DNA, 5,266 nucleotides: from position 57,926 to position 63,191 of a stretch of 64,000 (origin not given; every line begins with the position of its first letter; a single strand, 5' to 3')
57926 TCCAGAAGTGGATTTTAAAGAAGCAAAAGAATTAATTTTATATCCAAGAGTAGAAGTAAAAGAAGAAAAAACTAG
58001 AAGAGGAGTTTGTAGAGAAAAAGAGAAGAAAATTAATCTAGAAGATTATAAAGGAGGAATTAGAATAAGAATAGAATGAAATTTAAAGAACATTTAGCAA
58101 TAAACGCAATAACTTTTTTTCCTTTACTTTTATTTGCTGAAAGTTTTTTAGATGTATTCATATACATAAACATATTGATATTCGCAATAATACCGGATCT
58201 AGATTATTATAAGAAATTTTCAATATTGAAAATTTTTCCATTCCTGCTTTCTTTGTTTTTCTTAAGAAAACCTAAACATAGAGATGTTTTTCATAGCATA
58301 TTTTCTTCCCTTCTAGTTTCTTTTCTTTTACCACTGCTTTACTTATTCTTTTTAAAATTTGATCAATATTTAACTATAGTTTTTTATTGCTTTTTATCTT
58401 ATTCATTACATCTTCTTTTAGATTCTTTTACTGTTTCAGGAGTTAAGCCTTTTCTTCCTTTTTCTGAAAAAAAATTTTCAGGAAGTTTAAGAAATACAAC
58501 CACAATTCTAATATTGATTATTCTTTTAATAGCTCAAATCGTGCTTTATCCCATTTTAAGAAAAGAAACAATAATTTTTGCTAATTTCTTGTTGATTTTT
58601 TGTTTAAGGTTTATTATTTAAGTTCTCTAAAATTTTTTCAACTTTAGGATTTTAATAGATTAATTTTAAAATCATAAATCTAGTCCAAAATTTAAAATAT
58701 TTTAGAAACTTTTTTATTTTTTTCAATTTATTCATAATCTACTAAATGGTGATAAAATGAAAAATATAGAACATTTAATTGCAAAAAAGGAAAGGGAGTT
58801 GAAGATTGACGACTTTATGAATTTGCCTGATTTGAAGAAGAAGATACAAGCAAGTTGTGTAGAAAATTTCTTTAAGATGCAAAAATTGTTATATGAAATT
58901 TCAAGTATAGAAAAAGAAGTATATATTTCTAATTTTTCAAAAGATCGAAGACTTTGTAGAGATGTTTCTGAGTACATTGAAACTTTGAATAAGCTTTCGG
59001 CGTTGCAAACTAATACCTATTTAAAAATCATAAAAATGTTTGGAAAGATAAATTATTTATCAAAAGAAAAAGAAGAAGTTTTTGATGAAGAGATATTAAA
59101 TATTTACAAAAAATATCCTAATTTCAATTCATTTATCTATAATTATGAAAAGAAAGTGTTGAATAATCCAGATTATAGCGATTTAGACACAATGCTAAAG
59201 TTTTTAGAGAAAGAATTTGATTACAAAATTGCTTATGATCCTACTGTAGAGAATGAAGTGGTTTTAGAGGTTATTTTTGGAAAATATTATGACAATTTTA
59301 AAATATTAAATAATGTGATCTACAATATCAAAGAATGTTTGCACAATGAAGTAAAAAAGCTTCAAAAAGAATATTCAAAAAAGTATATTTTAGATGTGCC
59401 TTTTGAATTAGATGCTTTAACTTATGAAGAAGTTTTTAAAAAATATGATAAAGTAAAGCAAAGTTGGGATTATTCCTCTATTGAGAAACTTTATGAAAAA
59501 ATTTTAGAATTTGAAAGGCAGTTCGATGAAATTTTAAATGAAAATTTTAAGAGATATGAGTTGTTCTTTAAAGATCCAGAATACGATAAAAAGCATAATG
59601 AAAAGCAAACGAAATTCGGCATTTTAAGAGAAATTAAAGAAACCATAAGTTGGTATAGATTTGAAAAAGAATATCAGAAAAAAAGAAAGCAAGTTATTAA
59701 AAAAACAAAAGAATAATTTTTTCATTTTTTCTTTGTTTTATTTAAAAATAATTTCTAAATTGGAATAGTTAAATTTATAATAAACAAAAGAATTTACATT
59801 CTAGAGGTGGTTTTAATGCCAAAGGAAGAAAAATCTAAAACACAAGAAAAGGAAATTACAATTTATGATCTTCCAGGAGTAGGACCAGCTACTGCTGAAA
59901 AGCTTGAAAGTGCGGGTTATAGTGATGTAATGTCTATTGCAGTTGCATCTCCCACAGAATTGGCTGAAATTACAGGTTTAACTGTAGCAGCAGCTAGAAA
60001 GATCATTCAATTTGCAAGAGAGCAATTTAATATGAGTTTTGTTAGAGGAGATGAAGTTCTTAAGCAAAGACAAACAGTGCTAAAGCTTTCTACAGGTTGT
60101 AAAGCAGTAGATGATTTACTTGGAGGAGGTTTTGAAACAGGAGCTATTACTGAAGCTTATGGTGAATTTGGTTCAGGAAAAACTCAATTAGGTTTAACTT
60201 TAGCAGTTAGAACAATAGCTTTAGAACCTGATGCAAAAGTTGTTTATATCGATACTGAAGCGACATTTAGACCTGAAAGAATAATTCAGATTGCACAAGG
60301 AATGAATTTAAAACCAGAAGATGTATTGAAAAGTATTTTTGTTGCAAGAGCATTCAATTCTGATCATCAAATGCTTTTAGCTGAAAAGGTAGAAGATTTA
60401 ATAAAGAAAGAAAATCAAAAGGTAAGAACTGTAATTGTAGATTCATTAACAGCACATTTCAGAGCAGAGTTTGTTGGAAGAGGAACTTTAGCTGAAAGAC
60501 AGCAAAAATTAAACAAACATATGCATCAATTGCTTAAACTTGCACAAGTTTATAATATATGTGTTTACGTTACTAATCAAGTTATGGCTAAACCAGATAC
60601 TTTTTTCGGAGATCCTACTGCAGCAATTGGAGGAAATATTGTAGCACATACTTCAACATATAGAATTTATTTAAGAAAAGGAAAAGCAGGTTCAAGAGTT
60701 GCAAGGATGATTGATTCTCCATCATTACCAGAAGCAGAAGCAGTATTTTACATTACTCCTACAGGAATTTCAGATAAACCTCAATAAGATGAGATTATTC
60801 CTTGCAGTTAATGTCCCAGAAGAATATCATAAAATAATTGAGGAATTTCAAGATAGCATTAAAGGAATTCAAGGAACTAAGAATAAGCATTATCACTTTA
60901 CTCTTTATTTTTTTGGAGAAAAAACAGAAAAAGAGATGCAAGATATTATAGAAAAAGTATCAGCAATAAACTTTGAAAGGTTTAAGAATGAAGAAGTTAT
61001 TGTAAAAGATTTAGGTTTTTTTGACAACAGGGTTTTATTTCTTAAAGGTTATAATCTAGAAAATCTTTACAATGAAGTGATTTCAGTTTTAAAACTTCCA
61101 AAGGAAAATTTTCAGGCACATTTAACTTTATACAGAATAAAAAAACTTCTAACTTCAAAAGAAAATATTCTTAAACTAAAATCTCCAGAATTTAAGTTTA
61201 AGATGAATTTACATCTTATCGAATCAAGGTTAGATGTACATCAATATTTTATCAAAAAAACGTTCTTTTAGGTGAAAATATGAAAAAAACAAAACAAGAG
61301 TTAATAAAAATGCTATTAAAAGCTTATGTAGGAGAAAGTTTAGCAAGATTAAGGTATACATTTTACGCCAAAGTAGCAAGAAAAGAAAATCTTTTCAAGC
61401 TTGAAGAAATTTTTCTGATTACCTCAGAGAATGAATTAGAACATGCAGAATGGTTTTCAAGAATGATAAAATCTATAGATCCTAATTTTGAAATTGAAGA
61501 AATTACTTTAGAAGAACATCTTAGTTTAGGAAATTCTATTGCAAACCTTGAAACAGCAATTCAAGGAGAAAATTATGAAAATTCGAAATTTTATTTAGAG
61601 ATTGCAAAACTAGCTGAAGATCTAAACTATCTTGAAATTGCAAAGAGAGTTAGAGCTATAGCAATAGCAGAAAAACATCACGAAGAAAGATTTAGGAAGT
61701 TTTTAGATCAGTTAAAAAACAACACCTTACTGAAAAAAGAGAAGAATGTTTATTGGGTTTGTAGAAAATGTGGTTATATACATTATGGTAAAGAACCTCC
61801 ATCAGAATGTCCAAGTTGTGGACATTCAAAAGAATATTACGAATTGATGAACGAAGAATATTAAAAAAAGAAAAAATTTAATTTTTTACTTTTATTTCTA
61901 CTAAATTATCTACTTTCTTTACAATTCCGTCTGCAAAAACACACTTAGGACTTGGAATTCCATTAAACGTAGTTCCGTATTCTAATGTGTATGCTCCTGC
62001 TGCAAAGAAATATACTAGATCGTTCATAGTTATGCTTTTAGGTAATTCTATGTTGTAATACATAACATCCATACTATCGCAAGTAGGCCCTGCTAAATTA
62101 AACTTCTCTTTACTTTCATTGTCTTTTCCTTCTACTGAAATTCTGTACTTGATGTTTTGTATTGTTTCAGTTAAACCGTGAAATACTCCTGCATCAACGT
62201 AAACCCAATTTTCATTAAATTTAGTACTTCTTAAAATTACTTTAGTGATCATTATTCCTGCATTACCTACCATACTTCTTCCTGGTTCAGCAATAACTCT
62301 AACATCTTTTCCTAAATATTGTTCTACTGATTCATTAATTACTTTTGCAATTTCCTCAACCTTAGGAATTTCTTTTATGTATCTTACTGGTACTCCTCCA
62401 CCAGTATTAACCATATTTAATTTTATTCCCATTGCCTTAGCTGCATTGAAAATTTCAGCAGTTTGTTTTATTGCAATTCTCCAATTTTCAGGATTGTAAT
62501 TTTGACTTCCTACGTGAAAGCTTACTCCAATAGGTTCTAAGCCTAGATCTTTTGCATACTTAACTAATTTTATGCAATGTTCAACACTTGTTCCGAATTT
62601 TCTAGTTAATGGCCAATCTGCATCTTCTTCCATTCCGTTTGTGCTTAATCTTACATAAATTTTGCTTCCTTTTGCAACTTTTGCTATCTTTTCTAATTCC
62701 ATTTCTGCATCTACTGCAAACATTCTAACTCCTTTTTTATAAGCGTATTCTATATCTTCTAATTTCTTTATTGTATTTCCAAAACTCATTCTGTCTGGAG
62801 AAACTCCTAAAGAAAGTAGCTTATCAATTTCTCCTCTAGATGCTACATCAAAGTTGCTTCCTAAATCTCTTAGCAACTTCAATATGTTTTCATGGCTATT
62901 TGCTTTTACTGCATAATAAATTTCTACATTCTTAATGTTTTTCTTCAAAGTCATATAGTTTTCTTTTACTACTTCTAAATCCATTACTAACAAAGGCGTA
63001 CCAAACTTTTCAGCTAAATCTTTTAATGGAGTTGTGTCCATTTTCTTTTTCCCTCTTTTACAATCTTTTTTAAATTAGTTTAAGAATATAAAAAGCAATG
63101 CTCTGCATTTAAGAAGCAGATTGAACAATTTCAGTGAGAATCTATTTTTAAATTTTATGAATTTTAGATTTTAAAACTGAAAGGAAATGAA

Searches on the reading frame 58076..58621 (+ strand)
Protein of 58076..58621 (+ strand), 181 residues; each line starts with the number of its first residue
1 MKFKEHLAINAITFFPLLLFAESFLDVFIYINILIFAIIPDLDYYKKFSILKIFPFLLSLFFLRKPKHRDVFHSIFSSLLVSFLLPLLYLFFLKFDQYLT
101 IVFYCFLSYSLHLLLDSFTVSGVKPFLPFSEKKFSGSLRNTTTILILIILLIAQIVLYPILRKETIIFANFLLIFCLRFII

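Call 45: search_protein_families(library=pfam, proteins=[window:58076-58621:+], max_evalue=0.001)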
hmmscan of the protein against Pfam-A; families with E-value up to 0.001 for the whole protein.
window:58076-58621:+ (181 aa): 1 family
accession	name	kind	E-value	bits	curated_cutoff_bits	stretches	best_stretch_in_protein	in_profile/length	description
PF04307.19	YdjM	-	1.8e-20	73.6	29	1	1-176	1-165/176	YdjM inner membrane protein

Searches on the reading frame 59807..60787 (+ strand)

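Call 45: search_protein_families(library=pfam, proteins=[window:59807-60787:+], max_evalue=0.001)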
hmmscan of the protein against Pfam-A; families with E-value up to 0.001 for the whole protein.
window:59807-60787:+ (326 aa): 8 families
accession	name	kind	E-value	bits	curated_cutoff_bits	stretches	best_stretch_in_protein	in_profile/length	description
PF08423.17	Rad51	-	4.4e-85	285.3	22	1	87-323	1-243/244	Rad51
PF00154.27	RecA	-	5e-12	46.3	27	1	86-294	25-223/262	recA bacterial DNA recombination protein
PF14520.12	HHH_5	-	6.6e-12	46.2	27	1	21-72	6-57/57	Helix-hairpin-helix domain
PF06745.19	ATPase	-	2.5e-11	43.8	26.6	1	95-303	2-201/231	KaiC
PF13481.12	AAA_25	-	1.3e-06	28.6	27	1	99-220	20-158/195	AAA domain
PF13479.12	AAA_24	-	0.00028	21.2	27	1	118-220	8-79/195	AAA domain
PF00633.29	HHH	-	0.00045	20.4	24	0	21-32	15-26/30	Helix-hairpin-helix motif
PF00308.24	Bac_DnaA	-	0.001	19.8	23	0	118-203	40-114/162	Bacterial DnaA ATPAse domain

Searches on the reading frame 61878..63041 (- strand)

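Call 45: search_protein_families(library=pfam, proteins=[window:61878-63041:-], max_evalue=0.001)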
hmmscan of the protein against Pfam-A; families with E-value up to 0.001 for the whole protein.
window:61878-63041:- (387 aa): 3 families
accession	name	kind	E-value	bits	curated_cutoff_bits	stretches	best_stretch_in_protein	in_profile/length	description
PF02784.22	Orn_Arg_deC_N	-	1.2e-59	202.2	23.4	1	25-258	4-246/247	Pyridoxal-dependent decarboxylase, pyridoxal binding domain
PF00278.28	Orn_DAP_Arg_deC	-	8.1e-20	71.3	23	1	111-349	5-95/95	Pyridoxal-dependent decarboxylase, C-terminal sheet domain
PF01261.30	AP_endonuc_2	-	0.00088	19.5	31.1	0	150-236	64-146/249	Xylose isomerase-like TIM barrel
